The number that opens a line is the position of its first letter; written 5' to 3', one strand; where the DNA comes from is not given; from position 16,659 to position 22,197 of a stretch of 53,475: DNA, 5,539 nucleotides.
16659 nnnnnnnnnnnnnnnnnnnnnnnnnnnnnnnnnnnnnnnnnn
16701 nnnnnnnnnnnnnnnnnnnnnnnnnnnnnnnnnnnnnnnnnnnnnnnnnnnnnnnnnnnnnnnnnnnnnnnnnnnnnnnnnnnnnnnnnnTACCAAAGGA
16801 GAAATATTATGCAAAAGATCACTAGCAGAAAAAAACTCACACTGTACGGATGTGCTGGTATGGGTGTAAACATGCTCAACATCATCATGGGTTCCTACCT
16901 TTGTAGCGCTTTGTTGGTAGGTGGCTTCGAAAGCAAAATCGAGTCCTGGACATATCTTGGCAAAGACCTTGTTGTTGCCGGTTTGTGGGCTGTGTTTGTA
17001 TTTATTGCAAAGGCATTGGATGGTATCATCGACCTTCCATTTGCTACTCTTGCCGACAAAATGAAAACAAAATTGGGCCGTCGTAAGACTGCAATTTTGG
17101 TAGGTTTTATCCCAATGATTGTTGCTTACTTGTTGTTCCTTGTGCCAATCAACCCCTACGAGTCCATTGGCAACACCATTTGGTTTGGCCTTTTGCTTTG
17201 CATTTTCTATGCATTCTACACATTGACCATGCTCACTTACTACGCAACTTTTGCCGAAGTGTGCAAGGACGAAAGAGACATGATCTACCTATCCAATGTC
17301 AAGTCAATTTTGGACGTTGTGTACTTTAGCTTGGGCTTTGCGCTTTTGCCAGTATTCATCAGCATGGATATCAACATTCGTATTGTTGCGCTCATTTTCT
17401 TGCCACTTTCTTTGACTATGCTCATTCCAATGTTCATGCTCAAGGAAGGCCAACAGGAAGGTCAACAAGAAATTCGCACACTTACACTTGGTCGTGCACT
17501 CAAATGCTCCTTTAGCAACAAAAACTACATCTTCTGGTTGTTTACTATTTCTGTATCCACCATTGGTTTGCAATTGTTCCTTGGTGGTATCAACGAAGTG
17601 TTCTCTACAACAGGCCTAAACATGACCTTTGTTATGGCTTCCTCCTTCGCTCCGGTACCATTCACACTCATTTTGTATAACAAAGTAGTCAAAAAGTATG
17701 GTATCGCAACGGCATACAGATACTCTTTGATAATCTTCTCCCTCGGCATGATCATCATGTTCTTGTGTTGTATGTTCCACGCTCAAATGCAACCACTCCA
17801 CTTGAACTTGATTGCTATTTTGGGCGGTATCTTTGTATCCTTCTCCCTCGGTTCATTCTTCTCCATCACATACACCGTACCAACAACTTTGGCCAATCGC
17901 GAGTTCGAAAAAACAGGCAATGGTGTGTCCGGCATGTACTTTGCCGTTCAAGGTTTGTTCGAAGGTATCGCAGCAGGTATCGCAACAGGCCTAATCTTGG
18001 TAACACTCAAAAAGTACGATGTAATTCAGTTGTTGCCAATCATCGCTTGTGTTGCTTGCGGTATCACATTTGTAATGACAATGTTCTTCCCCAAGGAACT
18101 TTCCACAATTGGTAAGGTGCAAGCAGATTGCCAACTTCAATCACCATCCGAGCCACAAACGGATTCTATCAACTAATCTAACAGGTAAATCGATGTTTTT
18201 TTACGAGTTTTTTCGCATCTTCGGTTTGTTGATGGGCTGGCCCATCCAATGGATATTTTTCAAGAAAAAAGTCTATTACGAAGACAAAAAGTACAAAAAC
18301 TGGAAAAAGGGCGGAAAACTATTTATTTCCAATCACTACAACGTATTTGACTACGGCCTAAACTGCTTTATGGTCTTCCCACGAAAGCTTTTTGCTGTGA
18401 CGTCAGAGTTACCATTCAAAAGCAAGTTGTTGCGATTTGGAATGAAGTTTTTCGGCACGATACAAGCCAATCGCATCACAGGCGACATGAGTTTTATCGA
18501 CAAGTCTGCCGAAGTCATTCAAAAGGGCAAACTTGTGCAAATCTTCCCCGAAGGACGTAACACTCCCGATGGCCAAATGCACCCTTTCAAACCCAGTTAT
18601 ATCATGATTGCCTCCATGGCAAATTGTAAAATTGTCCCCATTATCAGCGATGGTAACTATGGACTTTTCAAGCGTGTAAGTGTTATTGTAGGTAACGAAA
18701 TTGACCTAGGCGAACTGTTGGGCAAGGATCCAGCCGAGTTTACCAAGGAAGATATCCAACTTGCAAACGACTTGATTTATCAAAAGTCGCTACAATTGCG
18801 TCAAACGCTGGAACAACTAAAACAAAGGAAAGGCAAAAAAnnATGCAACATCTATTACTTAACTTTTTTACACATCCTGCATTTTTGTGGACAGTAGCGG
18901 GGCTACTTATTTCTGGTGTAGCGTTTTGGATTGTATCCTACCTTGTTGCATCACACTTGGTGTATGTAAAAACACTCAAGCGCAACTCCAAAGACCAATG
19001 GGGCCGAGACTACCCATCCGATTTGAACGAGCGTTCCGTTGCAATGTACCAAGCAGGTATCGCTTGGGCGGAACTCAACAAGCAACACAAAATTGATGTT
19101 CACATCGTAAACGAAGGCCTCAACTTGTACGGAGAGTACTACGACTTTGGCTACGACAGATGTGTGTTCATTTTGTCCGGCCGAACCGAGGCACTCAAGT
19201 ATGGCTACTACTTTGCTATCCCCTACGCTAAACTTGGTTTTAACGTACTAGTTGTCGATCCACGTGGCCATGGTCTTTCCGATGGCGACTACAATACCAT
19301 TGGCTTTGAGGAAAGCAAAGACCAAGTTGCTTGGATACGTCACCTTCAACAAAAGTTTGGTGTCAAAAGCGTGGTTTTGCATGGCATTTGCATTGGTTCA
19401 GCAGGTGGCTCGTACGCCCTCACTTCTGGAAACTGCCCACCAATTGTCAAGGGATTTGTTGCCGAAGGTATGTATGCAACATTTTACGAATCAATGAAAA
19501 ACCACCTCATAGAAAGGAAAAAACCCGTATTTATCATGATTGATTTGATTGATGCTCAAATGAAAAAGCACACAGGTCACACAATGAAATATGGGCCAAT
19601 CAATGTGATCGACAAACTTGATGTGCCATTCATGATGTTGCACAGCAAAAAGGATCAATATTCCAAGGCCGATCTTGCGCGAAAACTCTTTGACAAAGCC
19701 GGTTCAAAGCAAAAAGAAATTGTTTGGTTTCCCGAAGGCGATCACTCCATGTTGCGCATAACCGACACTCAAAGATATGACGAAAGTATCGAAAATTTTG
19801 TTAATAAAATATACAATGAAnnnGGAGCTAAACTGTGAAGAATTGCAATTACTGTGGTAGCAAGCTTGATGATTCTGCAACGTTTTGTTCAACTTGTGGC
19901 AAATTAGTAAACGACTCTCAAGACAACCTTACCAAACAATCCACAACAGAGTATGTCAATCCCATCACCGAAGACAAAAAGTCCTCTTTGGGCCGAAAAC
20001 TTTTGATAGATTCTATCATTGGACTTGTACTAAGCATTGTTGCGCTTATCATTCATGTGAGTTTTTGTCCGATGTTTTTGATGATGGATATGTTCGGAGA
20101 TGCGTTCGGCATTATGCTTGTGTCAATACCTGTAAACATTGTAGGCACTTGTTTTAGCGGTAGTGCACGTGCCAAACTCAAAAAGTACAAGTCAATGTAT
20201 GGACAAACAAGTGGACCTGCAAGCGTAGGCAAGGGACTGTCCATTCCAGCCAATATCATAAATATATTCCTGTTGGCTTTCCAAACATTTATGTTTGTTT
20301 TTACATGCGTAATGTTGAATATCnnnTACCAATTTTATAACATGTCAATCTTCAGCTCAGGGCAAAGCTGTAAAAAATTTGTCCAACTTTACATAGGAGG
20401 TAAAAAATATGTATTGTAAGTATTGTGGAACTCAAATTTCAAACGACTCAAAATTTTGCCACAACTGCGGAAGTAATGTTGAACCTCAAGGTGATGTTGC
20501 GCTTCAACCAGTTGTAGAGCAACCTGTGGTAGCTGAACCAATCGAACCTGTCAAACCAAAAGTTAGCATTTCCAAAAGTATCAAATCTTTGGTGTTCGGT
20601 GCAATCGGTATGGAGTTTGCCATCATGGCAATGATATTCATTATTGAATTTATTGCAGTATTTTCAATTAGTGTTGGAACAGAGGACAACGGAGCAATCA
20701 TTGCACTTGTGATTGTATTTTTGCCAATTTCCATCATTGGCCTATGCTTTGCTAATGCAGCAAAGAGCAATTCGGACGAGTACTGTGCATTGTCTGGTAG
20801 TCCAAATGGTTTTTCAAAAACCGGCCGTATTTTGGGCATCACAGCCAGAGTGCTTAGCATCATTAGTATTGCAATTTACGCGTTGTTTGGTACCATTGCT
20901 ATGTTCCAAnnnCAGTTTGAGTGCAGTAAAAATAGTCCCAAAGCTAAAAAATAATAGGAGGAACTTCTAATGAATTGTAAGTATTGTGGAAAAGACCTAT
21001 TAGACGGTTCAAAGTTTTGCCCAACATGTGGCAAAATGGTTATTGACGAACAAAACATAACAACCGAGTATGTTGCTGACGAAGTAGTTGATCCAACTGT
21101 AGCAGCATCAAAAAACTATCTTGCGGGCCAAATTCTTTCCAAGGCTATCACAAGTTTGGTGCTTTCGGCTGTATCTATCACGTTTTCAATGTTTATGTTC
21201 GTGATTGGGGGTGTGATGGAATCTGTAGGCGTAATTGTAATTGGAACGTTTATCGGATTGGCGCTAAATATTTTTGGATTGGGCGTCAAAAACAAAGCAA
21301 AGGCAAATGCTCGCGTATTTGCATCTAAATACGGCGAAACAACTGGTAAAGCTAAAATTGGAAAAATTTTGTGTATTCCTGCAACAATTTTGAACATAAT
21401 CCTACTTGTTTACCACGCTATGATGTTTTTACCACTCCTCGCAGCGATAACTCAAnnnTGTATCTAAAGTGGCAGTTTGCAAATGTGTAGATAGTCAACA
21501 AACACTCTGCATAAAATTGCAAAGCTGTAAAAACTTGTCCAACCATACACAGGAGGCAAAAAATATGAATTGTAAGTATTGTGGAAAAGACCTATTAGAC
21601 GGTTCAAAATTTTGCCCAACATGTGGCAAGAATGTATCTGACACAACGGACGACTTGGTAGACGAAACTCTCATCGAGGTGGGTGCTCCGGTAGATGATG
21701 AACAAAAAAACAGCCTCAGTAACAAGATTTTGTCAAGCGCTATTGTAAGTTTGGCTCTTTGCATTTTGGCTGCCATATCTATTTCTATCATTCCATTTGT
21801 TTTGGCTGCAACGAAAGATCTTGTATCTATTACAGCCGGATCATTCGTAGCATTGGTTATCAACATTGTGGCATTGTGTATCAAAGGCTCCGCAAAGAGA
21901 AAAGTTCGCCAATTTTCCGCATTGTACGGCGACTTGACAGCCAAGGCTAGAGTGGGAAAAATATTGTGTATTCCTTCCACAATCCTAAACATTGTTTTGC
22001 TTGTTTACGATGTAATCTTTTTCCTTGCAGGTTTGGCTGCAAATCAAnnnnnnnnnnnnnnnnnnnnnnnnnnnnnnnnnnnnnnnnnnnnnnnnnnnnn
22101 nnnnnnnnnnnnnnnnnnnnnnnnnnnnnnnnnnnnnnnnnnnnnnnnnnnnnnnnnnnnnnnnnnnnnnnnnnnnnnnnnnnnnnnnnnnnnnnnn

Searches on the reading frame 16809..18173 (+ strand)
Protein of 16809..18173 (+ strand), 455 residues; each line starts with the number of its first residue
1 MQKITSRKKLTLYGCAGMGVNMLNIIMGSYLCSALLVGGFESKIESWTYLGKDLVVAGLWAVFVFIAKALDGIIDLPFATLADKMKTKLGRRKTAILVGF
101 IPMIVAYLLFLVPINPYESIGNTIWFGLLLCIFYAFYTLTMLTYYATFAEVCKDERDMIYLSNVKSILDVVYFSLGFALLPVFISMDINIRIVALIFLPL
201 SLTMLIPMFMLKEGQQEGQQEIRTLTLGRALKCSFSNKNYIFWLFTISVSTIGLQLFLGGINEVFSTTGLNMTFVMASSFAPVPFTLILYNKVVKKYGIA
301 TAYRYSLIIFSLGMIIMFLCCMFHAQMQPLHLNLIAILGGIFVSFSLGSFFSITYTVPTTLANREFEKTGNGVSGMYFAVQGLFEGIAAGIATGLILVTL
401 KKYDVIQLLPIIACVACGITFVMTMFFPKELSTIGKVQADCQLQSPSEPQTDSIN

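Call 4: search_protein_families(library=pfam, proteins=[window:16809-18173:+], max_evalue=0.01)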
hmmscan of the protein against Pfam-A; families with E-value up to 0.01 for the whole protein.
window:16809-18173:+ (455 aa): 1 family
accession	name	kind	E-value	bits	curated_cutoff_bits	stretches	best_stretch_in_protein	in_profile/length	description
PF13347.12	MFS_2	-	2.1e-24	86.3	27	1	12-401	1-382/427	MFS/sugar transport protein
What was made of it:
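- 16809..18176 (+): MFS_2-family transporter (455 aa; 11 hydrophobic TM-like segments). MFS_2 E 2e-24 (call 4).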

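Call 15: search_protein_families(library=ncbifam, proteins=[window:16809-18173:+], max_evalue=0.001)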
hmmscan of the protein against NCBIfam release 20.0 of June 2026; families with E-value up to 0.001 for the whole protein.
window:16809-18173:+ (455 aa): 0 families

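Call 23: search_solved_structures(query=window:16809-18173:+, max_evalue=0.01)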
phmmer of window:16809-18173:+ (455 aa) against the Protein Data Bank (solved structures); distinct sequences matched with E-value up to 0.01: 0.

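Call 57: search_solved_structures(query=A4, max_evalue=1)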
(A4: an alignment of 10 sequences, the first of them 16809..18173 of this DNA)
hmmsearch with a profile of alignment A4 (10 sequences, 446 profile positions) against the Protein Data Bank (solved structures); distinct sequences matched with E-value up to 1: 0.
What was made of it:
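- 16809..18176 (+): No NCBIfam hit and no PDB sequence hit (calls 15, 23, 57).
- On Aas/LplT-type lysophospholipid re-acylation system (operon level): The transporter is in the MFS_2 family and has no NCBIfam or PDB sequence match (calls 4, 15, 23, 57).
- Tried and rejected: There were no PDB sequence hits with the single protein or with a 10-sequence profile (calls 23, 57).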

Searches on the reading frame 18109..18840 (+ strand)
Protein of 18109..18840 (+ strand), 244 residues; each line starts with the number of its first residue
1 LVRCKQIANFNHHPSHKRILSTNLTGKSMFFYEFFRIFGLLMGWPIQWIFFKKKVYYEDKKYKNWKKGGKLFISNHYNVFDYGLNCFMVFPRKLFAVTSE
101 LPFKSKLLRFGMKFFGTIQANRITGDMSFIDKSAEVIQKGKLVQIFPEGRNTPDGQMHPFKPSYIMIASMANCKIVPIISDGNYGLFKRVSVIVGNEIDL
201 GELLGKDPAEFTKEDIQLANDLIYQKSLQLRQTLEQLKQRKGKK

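Call 11: search_protein_families(library=pfam, proteins=[window:18109-18840:+], max_evalue=0.01)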
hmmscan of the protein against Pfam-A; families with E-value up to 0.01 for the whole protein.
window:18109-18840:+ (244 aa): 1 family
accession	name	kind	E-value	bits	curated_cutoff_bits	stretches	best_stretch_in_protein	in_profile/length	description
PF01553.26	Acyltransferase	-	3.7e-17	62.8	23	1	66-179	11-130/132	Acyltransferase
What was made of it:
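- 18109..18843 (+): PlsC-type acyltransferase 2. The listed TTG start overlaps the MFS gene by 68 nt, so the true start is probably further downstream. PF01553 E 4e-17 (call 11).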

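Call 15: search_protein_families(library=ncbifam, proteins=[window:18109-18840:+], max_evalue=0.001)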
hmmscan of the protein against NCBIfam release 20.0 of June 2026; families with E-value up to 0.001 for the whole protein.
window:18109-18840:+ (244 aa): 4 families
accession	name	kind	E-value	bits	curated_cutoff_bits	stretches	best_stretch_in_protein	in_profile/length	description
TIGR00530.1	AGP_acyltrn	subfamily_domain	5.2e-14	52.1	102.95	1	63-178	10-127/130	1-acylglycerol-3-phosphate O-acyltransferase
NF006386.0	PRK08633.1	equivalog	5.2e-13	47.6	1221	1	66-185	439-556/1147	acyl-[ACP]--phospholipid O-acyltransferase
NF005291.0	PRK06814.1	equivalog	2.4e-06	25.7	1349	1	63-183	447-566/1140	acyl-[ACP]--phospholipid O-acyltransferase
NF005959.0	PRK08043.1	equivalog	4.4e-05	21.9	886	1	65-194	25-152/719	bifunctional acyl-ACP--phospholipid O-acyltransferase/long-chain-fatty-acid--ACP ligase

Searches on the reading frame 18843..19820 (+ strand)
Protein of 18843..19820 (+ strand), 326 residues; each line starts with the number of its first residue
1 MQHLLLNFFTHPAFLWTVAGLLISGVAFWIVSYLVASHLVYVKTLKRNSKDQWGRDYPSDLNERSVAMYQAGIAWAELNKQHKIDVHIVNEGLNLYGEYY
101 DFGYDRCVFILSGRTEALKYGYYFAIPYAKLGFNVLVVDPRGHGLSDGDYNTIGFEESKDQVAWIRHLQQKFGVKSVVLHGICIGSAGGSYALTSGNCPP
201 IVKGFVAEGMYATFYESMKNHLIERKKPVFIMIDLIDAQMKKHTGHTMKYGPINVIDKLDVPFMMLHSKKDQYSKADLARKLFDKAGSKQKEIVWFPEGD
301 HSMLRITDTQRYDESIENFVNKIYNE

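Call 4: search_protein_families(library=pfam, proteins=[window:18843-19820:+], max_evalue=0.01)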
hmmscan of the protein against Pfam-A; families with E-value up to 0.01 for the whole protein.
window:18843-19820:+ (326 aa): 9 families
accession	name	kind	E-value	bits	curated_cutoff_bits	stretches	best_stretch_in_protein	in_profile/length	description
PF12146.15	Hydrolase_4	-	5.4e-14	52.5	27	2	257-304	188-235/239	Serine aminopeptidase, S33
PF00561.26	Abhydrolase_1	-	1.5e-08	35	25.8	1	109-210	4-102/245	alpha/beta hydrolase fold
PF00326.27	Peptidase_S9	-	2.7e-07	30.8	22.6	1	128-323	10-209/213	Prolyl oligopeptidase family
PF02129.25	Peptidase_S15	-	4.8e-06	26.9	23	1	115-170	46-89/262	X-Pro dipeptidyl-peptidase (S15 family)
PF12697.13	Abhydrolase_6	-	7.9e-05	23.9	26.3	1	128-215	23-100/217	Alpha/beta hydrolase family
PF01738.24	DLH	-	0.00035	20.7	21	0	252-315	135-200/217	Dienelactone hydrolase family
PF20434.5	BD-FAE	-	0.0023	17.9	26.8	0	234-282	163-211/215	BD-FAE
PF00153.32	Mito_carr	-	0.0042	17.2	22.3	0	188-225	58-95/96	Mitochondrial carrier protein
PF10142.15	PhoPQ_related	-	0.0082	15.3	20.3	0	251-325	252-322/367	PhoPQ-activated pathogenicity-related protein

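Call 15: search_protein_families(library=ncbifam, proteins=[window:18843-19820:+], max_evalue=0.001)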
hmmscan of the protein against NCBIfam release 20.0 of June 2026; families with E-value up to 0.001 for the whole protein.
window:18843-19820:+ (326 aa): 5 families
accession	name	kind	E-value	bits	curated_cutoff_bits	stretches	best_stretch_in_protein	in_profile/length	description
NF047920.1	lactonase_UilS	equivalog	7.7e-08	32.4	400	0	246-317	206-275/285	UilS family quorum-quenching N-acyl-homoserine lactonase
TIGR03101.1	hydr2_PEP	hypoth_equivalog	6.8e-05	22.5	202.75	1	125-186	49-110/266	hydrolase 2, exosortase A system-associated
TIGR03100.1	hydr1_PEP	hypoth_equivalog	0.00081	18.8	168.45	0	122-187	47-112/274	hydrolase 1, exosortase A system-associated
NF008019.0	PRK10749.1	equivalog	0.00084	18.4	362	0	95-147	44-96/335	lysophospholipase L2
TIGR02427.1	protocat_pcaD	equivalog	0.0009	18.7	255.85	0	132-188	39-92/251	3-oxoadipate enol-lactonase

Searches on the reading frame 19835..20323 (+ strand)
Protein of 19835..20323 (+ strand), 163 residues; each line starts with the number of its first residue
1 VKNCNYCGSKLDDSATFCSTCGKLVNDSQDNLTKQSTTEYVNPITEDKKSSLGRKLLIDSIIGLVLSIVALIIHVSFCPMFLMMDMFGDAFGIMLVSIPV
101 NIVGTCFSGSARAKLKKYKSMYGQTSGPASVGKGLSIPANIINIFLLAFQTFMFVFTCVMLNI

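Call 11: search_protein_families(library=pfam, proteins=[window:19835-20323:+], max_evalue=0.01)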
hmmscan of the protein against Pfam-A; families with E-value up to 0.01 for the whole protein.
window:19835-20323:+ (163 aa): 4 families
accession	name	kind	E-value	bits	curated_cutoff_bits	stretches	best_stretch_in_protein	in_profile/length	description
PF13248.11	Zn_ribbon_3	-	9.6e-07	28.5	27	1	1-23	2-24/26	zinc-ribbon domain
PF13240.11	Zn_Ribbon_1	-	7.6e-06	26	25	1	4-23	2-21/23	zinc-ribbon domain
PF12773.13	DZR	-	0.0015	19.1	27.3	1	3-22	26-45/45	Double zinc ribbon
PF24460.1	DUF7575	-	0.0069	16.2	28.5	1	3-22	5-24/28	Domain of unknown function (DUF7575)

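Call 15: search_protein_families(library=ncbifam, proteins=[window:19835-20323:+], max_evalue=0.001)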
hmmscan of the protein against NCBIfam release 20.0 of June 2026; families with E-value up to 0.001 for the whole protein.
window:19835-20323:+ (163 aa): 2 families
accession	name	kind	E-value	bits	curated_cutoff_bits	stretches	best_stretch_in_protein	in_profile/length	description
NF053815.1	teico_TcaA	equivalog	0.00019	20.4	550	1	1-73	1-68/463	membrane-associated protein TcaA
NF040945.1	CCC_membrane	equivalog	0.00076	19.8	65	0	19-82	27-83/99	CCC motif membrane protein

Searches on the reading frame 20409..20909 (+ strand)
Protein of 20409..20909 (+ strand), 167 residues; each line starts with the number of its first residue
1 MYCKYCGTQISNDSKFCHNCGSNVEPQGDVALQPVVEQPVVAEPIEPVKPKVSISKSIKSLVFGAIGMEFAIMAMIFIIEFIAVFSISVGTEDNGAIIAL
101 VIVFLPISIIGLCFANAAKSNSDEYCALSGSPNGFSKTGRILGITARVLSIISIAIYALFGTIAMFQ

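Call 11: search_protein_families(library=pfam, proteins=[window:20409-20909:+], max_evalue=0.01)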
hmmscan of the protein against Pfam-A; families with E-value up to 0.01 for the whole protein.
window:20409-20909:+ (167 aa): 3 families
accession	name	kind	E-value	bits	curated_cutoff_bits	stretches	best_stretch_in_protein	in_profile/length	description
PF13240.11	Zn_Ribbon_1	-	5.1e-07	29.7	25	1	2-23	1-22/23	zinc-ribbon domain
PF12773.13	DZR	-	3.8e-05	24.2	27.3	1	3-25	1-23/45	Double zinc ribbon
PF13248.11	Zn_ribbon_3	-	0.00081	19.2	27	1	2-22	4-24/26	zinc-ribbon domain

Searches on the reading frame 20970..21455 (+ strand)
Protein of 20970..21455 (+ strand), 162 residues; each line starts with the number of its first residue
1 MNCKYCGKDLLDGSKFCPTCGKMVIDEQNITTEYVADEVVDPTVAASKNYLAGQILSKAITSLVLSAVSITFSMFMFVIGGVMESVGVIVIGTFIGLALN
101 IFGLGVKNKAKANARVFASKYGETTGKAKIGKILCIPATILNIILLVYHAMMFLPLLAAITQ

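Call 11: search_protein_families(library=pfam, proteins=[window:20970-21455:+], max_evalue=0.01)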
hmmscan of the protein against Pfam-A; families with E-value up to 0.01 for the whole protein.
window:20970-21455:+ (162 aa): 3 families
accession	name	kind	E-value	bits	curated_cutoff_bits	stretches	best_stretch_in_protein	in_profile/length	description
PF13240.11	Zn_Ribbon_1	-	8.5e-07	29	25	1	3-22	2-21/23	zinc-ribbon domain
PF12773.13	DZR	-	0.0013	19.3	27.3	1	3-23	1-21/45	Double zinc ribbon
PF13248.11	Zn_ribbon_3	-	0.0021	17.9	27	0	17-30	5-17/26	zinc-ribbon domain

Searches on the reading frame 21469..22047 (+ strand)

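Call 54: search_protein_families(library=pfam, proteins=[window:21469-22047:+], max_evalue=0.0001)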
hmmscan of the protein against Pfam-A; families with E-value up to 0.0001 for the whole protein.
window:21469-22047:+ (193 aa): 1 family
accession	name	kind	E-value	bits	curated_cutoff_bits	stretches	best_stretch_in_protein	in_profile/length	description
PF13240.11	Zn_Ribbon_1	-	5.5e-06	26.4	25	1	35-55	2-22/23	zinc-ribbon domain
